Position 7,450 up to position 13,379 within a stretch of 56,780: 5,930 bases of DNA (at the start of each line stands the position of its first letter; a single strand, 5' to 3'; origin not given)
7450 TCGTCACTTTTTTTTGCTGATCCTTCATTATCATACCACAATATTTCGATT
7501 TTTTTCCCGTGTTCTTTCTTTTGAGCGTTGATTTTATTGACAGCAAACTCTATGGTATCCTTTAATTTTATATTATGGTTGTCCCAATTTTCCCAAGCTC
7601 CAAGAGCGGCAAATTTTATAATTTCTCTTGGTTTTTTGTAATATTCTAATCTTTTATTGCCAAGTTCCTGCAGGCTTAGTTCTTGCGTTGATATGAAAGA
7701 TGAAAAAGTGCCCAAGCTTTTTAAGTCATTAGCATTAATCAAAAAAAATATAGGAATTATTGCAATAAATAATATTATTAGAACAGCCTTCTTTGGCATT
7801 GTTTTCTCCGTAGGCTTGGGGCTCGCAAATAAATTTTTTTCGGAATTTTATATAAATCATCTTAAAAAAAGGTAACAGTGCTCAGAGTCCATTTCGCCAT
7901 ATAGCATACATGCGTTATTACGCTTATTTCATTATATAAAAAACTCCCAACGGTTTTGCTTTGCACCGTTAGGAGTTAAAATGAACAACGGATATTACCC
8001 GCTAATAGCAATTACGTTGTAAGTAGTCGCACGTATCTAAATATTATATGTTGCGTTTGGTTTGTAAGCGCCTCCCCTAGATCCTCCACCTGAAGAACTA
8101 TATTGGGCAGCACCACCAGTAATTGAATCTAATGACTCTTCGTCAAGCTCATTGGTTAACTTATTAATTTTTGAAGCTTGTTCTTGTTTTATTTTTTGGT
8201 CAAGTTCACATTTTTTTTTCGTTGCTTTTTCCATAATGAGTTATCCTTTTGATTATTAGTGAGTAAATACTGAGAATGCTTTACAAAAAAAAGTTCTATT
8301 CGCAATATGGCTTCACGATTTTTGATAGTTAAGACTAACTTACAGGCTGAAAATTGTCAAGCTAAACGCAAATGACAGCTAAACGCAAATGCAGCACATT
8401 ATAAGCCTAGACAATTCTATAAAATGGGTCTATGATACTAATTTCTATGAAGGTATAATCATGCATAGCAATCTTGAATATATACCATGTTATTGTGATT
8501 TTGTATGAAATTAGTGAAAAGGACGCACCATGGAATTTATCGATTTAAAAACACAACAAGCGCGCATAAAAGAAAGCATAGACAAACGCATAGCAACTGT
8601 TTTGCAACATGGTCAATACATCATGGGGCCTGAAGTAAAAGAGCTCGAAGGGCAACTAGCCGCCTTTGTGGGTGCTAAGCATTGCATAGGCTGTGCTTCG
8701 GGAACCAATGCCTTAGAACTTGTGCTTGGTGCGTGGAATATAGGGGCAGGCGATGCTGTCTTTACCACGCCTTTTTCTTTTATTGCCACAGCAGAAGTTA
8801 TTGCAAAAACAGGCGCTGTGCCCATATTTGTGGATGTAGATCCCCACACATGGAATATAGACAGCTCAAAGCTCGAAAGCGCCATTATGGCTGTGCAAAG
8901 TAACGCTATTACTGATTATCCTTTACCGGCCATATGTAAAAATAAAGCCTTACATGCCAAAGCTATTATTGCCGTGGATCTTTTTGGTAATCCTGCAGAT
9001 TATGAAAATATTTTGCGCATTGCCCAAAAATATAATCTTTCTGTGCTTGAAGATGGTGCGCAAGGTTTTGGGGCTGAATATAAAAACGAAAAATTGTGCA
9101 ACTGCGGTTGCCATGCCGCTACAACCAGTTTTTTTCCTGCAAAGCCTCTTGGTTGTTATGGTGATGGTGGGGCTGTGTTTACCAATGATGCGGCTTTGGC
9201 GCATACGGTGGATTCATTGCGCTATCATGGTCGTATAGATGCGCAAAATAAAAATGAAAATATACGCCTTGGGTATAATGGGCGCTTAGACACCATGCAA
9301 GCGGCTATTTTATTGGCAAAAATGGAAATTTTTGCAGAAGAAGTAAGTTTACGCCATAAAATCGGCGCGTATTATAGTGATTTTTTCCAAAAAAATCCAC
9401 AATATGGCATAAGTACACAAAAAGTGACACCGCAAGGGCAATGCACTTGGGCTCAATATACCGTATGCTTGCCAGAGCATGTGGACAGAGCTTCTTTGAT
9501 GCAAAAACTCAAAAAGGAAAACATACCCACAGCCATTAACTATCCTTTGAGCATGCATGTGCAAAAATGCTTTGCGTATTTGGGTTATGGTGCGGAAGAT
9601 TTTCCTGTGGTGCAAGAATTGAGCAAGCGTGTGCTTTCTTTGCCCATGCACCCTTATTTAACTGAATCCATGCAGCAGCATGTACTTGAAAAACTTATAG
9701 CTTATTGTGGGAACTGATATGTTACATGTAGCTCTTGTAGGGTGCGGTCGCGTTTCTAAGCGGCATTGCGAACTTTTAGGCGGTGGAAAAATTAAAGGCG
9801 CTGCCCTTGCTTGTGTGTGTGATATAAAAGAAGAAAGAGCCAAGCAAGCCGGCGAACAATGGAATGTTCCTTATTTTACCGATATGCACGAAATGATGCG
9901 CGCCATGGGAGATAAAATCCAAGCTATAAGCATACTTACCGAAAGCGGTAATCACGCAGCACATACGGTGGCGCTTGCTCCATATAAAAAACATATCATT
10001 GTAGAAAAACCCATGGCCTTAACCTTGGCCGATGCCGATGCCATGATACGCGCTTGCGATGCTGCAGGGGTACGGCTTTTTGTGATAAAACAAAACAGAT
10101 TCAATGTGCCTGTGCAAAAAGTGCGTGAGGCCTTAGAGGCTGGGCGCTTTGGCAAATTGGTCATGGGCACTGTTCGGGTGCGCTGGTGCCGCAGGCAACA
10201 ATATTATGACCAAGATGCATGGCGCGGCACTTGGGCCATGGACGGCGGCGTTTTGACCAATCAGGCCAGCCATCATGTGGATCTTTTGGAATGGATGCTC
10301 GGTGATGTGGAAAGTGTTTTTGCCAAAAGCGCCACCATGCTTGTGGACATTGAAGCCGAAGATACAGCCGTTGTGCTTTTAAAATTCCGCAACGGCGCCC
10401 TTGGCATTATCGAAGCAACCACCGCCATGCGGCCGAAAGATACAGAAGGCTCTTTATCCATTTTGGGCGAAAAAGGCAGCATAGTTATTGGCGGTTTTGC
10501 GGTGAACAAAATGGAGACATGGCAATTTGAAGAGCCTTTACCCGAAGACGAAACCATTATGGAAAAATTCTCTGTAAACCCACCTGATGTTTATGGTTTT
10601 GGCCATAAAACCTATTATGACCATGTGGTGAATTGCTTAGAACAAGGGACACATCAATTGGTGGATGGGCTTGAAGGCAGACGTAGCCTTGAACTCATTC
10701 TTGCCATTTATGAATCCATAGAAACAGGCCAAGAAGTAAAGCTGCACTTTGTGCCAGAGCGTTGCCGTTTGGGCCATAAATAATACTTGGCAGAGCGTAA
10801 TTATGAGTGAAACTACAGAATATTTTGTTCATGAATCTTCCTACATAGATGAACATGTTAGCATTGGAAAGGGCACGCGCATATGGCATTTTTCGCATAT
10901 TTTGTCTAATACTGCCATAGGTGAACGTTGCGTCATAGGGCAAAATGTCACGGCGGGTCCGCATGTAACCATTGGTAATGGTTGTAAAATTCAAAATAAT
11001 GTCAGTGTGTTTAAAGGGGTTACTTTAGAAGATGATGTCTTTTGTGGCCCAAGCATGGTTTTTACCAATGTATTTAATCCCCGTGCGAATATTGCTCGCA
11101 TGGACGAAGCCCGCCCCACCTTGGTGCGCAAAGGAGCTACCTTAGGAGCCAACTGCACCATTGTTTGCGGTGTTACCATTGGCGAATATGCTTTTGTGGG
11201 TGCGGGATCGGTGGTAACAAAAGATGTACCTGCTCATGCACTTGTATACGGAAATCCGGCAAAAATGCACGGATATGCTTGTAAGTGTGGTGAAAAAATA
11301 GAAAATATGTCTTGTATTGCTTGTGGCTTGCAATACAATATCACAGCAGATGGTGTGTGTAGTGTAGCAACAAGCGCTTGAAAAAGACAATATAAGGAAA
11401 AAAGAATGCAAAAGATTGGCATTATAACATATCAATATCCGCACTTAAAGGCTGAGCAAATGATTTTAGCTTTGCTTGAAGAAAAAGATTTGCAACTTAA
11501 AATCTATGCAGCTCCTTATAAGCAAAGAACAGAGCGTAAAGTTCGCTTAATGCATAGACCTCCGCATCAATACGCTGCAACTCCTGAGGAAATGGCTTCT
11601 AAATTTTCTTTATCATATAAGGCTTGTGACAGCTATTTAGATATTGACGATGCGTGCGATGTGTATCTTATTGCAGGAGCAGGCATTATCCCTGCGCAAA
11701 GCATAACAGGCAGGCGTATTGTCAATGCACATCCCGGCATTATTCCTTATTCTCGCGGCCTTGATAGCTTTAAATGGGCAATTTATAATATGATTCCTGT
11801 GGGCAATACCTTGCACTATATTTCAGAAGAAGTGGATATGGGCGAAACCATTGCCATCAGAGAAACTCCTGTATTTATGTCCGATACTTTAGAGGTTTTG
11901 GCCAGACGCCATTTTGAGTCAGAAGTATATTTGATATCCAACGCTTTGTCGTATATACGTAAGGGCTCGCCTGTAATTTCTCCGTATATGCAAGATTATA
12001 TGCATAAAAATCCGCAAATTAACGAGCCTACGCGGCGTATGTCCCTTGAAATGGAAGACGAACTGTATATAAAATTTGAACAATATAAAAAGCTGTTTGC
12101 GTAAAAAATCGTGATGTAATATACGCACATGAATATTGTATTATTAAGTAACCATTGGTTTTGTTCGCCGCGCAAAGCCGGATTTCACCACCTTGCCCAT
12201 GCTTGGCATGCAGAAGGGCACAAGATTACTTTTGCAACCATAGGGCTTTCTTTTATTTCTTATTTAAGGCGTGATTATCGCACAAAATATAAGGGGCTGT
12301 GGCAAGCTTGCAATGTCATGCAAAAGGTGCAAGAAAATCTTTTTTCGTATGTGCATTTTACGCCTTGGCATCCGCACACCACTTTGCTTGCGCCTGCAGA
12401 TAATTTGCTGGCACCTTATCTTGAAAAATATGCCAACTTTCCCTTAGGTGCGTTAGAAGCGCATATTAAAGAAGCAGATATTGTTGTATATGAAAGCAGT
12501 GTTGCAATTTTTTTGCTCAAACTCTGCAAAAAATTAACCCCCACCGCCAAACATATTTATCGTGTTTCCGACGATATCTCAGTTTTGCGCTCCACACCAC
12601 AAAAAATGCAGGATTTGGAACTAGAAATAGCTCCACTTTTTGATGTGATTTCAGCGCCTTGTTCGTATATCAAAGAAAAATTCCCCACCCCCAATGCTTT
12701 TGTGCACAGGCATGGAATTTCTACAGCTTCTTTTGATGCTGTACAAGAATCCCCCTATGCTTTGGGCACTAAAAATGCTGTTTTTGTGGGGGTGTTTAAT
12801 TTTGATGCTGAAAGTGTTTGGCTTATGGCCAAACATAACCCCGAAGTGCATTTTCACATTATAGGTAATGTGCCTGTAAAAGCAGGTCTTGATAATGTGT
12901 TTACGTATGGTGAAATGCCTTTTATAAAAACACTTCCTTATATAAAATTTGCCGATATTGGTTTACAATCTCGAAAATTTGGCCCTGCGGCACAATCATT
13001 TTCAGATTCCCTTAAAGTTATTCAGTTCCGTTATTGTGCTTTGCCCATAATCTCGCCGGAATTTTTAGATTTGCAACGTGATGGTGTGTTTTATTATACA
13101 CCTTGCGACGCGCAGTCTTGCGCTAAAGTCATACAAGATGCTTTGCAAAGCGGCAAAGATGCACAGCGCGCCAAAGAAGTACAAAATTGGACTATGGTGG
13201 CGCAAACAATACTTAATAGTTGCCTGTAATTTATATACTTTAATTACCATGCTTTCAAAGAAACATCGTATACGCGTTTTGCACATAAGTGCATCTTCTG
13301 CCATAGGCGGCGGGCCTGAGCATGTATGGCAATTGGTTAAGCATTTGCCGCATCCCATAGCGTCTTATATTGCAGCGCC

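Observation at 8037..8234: Precursor peptide: textbook GG leader with a Cys-free, Gly/Ser/Tyr-rich 24-aa core carrying an N-A-T tripeptide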

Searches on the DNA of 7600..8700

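Call 79: search_rna_families(source=window, start=7600, end=8700, threshold=evalue, max_evalue=1)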
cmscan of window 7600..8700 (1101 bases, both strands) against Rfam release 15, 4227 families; matches with E-value up to 1: 0.
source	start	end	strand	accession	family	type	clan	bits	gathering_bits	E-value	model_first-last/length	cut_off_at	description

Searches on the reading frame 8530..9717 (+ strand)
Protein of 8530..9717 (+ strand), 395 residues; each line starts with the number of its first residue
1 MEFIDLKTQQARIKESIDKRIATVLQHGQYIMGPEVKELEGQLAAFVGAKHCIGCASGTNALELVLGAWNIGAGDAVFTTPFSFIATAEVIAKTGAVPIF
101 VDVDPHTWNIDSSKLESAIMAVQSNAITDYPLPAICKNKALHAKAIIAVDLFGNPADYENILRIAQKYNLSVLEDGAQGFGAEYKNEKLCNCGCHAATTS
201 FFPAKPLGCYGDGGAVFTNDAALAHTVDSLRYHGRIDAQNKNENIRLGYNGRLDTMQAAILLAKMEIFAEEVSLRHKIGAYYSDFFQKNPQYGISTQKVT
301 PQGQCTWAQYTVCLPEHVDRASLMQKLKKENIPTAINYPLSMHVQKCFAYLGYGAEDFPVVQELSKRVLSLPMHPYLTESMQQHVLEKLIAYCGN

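Call 6: search_protein_families(library=ncbifam, proteins=[window:8530-9717:+], max_evalue=0.01)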
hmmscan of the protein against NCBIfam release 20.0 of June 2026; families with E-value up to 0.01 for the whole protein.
window:8530-9717:+ (395 aa): 9 families
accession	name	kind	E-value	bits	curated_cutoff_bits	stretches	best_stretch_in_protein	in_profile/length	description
TIGR03588.1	PseC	equivalog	3.8e-71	240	423.5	1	18-391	14-378/380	UDP-4-amino-4,6-dideoxy-N-acetyl-beta-L-altrosamine transaminase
TIGR04181.1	NHT_00031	hypoth_equivalog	1.1e-57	195.6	420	1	32-372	28-357/359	LegC family aminotransferase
NF008658.2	PRK11658.1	equivalog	7.2e-47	159.8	631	1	19-389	18-373/379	UDP-4-amino-4-deoxy-L-arabinose aminotransferase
NF008687.0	PRK11706.1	equivalog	6.3e-44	150.2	375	2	141-392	118-373/375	dTDP-4-amino-4,6-dideoxygalactose transaminase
NF011936.0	PRK15407.1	equivalog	1.5e-38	132.7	423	2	30-235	61-252/440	lipopolysaccharide biosynthesis protein RfbH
TIGR04427.1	PLP_DesI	equivalog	7.2e-37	127.4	650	1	32-378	50-368/390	dTDP-4-dehydro-6-deoxyglucose aminotransferase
TIGR02379.1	ECA_wecE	subfamily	3.2e-36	124.9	434.85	1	38-392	35-374/376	dTDP-4-amino-4,6-dideoxy-D-glucose transaminase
NF006003.0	PRK08133.1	equivalog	0.0025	16.5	522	1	33-101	65-136/396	O-succinylhomoserine sulfhydrylase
TIGR01325.1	O_suc_HS_sulf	equivalog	0.0054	15.4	510.05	1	30-102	48-125/380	O-succinylhomoserine sulfhydrylase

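Call 7: search_protein_families(library=pfam, proteins=[window:8530-9717:+], max_evalue=0.01)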
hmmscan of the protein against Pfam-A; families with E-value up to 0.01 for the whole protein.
window:8530-9717:+ (395 aa): 3 families
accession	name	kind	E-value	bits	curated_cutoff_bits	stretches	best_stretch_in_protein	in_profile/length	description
PF01041.23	DegT_DnrJ_EryC1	-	2.9e-102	343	19.8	1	13-389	3-359/360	DegT/DnrJ/EryC1/StrS aminotransferase family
PF00155.27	Aminotran_1_2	-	0.00026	20.7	19.7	1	36-175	44-185/361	Aminotransferase class I and II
PF01212.27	Beta_elim_lyase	-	0.00079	19.3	27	1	20-184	18-177/288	Beta-eliminating lyase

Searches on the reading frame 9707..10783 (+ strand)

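Call 32: search_protein_families(library=pfam, proteins=[window:9707-10783:+], max_evalue=0.00001)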
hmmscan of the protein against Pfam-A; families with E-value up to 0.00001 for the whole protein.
window:9707-10783:+ (358 aa): 3 families
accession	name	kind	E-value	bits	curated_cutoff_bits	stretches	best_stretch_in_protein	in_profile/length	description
PF02894.22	GFO_IDH_MocA_C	-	1.8e-33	116.6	22.9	1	140-346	1-218/218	Oxidoreductase family, C-terminal alpha/beta domain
PF22725.1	GFO_IDH_MocA_C3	-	3e-31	108.5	27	1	136-260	1-124/124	GFO/IDH/MocA C-terminal domain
PF01408.29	GFO_IDH_MocA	-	2.3e-25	90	24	1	7-126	2-118/120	Oxidoreductase family, NAD-binding Rossmann fold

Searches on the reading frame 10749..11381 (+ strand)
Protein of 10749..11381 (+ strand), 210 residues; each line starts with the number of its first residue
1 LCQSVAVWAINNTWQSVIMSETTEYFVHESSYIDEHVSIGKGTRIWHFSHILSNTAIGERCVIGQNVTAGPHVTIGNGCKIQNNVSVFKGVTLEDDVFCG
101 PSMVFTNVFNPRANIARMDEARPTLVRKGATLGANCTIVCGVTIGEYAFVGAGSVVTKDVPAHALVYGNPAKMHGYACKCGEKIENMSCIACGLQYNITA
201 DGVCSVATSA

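Call 32: search_protein_families(library=pfam, proteins=[window:10749-11381:+], max_evalue=0.00001)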
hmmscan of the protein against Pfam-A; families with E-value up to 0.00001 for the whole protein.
window:10749-11381:+ (210 aa): 3 families
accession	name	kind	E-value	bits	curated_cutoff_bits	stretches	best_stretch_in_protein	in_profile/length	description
PF00132.30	Hexapep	-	1.6e-22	78.6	27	3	36-68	1-33/36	Bacterial transferase hexapeptide (six repeats)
PF14602.12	Hexapep_2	-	2.9e-12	46.5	27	1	56-88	3-33/34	Hexapeptide repeat of succinyl-transferase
PF25084.1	LbH_EIF2B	-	2.5e-11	43.9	54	1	25-102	10-90/105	EIF2B subunit epsilon LbH domain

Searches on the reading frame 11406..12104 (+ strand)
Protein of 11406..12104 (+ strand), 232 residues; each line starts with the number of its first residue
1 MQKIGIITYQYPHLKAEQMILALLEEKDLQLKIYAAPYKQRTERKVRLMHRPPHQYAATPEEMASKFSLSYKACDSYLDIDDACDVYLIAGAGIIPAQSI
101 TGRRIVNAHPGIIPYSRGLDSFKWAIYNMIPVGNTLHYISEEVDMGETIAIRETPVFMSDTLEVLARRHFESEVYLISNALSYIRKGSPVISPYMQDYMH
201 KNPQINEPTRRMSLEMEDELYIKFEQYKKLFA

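Call 32: search_protein_families(library=pfam, proteins=[window:11406-12104:+], max_evalue=0.00001)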
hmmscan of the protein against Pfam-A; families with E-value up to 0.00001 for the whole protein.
window:11406-12104:+ (232 aa): 1 family
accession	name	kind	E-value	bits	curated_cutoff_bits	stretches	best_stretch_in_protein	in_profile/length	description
PF00551.24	Formyl_trans_N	-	2e-10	41.2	26.1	1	68-180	65-180/181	Formyl transferase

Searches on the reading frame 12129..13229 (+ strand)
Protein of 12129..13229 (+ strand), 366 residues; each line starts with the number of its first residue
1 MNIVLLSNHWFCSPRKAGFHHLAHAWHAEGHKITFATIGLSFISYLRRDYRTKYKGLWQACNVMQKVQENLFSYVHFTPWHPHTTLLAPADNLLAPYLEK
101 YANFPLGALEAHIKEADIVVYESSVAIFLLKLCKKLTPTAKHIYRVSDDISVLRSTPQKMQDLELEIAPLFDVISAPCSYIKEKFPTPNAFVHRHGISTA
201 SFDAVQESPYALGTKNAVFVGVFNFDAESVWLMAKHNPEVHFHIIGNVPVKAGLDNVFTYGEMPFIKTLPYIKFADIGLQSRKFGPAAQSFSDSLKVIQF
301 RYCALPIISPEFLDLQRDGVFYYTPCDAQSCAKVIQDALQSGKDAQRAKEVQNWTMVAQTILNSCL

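Call 32: search_protein_families(library=pfam, proteins=[window:12129-13229:+], max_evalue=0.00001)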
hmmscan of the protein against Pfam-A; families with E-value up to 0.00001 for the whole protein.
window:12129-13229:+ (366 aa): 1 family
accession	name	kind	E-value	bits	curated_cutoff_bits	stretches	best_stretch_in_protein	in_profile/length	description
PF22059.2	GumK_N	-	4.7e-43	147.6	27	1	5-176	1-170/171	Glucuronosyltransferase GumK, N-terminal domain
